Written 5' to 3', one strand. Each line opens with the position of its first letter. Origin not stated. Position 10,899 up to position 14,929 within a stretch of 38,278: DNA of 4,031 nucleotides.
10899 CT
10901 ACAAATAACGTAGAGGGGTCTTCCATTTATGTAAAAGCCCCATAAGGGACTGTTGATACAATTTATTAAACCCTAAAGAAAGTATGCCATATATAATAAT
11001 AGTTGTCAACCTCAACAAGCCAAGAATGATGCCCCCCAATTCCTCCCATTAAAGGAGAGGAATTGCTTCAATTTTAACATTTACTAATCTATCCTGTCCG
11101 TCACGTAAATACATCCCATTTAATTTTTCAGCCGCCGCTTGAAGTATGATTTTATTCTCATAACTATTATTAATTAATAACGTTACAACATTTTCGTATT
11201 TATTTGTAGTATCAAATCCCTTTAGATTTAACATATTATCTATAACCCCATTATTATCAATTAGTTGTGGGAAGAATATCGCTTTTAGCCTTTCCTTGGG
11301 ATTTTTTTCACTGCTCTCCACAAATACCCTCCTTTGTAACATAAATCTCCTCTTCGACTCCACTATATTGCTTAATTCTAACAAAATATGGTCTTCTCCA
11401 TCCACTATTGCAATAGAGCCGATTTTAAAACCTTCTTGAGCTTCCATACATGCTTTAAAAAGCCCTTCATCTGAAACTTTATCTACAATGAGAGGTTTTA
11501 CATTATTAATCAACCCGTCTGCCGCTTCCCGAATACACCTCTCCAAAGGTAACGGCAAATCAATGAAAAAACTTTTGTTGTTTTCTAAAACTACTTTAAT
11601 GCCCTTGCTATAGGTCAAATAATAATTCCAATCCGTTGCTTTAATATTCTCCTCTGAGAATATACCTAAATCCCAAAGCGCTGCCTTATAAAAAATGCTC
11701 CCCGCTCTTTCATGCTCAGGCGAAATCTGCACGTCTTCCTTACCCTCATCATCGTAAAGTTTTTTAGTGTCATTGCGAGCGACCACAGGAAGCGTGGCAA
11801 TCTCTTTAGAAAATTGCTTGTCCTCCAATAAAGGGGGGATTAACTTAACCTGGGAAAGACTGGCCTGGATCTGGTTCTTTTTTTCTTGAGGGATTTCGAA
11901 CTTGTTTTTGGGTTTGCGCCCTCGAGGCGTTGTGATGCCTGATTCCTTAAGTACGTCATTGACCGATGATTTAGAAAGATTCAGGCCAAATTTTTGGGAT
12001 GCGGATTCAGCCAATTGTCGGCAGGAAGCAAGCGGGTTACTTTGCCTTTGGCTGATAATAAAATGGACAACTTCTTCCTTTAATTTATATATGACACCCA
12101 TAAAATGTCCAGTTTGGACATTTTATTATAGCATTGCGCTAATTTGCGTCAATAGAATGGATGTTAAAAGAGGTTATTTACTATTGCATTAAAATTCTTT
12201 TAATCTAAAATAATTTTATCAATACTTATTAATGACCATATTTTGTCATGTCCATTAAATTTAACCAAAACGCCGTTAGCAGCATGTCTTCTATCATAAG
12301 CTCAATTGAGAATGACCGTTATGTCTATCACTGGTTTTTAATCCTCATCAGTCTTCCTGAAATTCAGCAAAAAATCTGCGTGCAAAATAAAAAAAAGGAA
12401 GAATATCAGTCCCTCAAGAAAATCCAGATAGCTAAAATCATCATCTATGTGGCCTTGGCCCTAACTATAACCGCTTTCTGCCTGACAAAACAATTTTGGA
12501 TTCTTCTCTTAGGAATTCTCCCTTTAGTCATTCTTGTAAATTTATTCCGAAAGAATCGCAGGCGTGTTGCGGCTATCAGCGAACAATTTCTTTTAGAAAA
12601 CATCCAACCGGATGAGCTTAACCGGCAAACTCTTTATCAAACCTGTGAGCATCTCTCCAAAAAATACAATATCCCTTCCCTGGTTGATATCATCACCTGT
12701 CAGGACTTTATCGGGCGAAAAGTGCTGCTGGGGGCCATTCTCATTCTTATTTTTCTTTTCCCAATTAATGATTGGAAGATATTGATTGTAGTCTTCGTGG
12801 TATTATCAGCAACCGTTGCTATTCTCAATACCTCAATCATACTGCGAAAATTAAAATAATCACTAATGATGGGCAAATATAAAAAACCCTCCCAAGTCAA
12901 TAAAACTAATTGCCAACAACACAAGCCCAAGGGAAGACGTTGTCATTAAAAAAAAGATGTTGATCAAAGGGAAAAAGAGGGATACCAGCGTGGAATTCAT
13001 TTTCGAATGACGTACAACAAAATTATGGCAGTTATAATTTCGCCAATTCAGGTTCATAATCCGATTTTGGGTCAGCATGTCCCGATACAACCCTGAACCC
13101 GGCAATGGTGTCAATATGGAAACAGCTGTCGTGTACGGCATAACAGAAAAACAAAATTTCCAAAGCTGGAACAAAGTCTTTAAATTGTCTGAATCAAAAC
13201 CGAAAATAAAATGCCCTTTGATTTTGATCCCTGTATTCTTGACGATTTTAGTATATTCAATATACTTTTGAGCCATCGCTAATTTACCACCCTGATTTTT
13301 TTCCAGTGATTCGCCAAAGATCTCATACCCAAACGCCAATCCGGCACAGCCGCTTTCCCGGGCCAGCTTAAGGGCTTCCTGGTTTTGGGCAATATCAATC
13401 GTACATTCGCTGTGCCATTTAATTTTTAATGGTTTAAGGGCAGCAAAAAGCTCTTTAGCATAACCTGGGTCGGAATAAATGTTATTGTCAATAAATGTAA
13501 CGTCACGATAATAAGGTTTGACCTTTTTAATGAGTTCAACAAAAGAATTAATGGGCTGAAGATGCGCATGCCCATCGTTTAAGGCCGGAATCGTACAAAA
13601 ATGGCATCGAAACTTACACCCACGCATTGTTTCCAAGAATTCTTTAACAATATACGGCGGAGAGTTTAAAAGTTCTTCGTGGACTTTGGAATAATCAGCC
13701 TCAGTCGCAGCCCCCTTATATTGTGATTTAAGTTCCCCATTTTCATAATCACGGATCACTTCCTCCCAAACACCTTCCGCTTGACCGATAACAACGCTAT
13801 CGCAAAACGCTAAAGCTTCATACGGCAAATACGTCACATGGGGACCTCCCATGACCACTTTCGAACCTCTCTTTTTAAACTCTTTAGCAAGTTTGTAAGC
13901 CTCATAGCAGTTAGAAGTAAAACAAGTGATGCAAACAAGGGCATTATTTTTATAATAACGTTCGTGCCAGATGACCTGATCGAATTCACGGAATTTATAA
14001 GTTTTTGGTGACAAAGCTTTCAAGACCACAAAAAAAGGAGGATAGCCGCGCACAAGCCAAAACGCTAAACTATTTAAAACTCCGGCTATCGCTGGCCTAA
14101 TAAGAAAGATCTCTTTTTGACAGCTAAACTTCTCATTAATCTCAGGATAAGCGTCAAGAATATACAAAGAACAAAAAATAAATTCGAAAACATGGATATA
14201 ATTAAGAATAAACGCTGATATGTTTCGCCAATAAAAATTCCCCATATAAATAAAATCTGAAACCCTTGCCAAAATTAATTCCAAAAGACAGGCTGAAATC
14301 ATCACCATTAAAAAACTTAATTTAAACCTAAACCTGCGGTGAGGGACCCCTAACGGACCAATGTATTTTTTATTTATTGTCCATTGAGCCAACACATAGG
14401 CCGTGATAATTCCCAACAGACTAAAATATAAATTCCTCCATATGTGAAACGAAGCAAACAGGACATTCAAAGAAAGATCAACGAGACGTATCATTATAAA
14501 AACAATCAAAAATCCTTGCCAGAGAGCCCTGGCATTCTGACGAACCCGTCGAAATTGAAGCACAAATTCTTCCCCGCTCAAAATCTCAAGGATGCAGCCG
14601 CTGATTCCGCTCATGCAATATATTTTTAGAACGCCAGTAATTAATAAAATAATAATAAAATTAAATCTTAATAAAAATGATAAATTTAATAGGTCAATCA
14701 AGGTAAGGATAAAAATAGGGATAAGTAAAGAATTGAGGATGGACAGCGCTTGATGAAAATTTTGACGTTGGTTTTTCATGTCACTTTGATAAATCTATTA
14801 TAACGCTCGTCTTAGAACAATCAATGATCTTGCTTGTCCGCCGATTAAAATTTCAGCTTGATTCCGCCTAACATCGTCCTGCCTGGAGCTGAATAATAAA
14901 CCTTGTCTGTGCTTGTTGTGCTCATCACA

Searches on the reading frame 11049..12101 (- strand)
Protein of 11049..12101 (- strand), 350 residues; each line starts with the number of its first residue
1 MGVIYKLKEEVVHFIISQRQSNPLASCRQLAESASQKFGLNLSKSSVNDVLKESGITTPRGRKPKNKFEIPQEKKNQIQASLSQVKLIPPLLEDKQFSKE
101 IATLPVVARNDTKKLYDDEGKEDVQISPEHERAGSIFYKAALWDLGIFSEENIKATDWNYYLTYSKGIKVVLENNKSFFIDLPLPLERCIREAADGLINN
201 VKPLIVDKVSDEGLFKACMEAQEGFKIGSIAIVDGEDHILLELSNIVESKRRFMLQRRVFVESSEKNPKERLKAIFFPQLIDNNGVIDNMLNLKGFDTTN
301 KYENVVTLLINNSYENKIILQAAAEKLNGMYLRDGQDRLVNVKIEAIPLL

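Call 9: search_protein_families(library=pfam, proteins=[window:11049-12101:-], max_evalue=0.01)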
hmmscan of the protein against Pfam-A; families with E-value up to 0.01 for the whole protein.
window:11049-12101:- (350 aa): 2 families
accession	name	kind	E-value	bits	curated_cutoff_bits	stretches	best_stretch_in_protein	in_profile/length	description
PF01498.24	HTH_Tnp_Tc3_2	-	7.7e-05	23.3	31.5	1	15-69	4-54/72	Transposase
PF13565.12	HTH_32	-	0.0018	19.2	33.7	0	6-51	28-73/73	Homeodomain-like domain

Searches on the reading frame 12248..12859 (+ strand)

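Call 11: search_protein_families(library=pfam, proteins=[window:12248-12859:+], max_evalue=0.01)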
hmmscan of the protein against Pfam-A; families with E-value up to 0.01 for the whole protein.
window:12248-12859:+ (203 aa): 1 family
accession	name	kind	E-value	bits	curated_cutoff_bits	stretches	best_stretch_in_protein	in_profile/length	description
PF07584.16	BatA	-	0.0037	18.1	25.9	1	84-129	9-54/77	Aerotolerance regulator N-terminal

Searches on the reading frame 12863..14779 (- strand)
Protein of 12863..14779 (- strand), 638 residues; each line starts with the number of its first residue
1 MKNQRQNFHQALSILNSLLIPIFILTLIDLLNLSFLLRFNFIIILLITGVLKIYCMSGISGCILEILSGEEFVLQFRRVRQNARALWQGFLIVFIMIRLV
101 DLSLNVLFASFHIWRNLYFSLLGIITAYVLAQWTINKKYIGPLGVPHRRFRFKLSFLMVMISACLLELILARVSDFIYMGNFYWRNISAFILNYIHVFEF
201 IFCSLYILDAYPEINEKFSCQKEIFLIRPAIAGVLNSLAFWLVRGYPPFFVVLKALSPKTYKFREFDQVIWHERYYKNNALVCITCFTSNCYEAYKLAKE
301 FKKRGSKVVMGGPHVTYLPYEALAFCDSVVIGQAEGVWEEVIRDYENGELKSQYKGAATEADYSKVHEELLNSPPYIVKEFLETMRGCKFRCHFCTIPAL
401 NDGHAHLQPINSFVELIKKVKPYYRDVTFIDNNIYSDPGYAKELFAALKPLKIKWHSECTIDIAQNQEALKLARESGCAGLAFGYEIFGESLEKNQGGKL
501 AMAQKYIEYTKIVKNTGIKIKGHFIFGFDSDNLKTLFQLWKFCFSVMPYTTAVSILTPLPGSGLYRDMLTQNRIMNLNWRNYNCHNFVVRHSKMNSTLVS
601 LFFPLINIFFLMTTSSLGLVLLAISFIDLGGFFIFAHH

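Call 3: search_protein_families(library=pfam, proteins=[window:12863-14779:-], max_evalue=0.1)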
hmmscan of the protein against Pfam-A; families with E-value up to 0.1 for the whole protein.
window:12863-14779:- (638 aa): 3 families
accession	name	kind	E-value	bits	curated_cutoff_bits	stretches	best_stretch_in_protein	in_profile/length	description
PF04055.27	Radical_SAM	-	4e-11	43.8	29.5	1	383-536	2-159/166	Radical SAM superfamily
PF02310.24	B12-binding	-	3.4e-08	33.8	32.1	1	281-341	54-120/121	B12 binding domain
PF19864.5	Radical_SAM_N2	-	0.0023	17.9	29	1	305-353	86-133/151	Radical SAM proteins, N-terminal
